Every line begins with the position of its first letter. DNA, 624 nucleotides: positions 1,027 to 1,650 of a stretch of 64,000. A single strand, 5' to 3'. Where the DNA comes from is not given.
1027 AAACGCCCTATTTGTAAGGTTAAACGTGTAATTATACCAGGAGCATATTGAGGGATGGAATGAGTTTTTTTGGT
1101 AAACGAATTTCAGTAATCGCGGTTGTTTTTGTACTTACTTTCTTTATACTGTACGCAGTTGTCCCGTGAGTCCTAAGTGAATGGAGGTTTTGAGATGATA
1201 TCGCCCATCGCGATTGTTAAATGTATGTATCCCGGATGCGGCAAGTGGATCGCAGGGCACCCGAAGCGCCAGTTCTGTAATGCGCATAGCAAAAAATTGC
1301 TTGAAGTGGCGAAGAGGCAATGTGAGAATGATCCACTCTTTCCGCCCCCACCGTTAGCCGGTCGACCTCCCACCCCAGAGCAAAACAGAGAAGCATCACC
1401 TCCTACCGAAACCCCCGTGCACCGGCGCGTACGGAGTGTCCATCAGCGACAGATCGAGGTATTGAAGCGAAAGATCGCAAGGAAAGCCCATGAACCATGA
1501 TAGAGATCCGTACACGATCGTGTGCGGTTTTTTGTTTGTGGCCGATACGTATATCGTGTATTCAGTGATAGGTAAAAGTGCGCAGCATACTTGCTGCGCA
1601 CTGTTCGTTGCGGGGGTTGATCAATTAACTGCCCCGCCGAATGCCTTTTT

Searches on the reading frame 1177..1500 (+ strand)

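Call 3: search_protein_families(library=pfam, proteins=[window:1177-1500:+], max_evalue=0.01)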
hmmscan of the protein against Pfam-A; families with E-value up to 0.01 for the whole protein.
window:1177-1500:+ (107 aa): 1 family
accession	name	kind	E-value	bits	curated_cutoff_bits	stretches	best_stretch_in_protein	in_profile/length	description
PF19114.6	EsV_1_7_cys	-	0.0091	16.3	25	0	16-39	1-28/35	EsV-1-7 cysteine-rich motif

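Call 4: search_protein_families(library=padloc, proteins=[window:1177-1500:+], max_evalue=0.01)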
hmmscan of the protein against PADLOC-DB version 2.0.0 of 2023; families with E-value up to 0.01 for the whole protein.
window:1177-1500:+ (107 aa): 0 families

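Call 81: search_protein_families(library=phrogs, proteins=[window:1177-1497:+], max_evalue=0.001)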
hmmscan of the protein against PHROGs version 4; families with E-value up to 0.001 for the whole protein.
window:1177-1497:+ (107 aa): 0 families
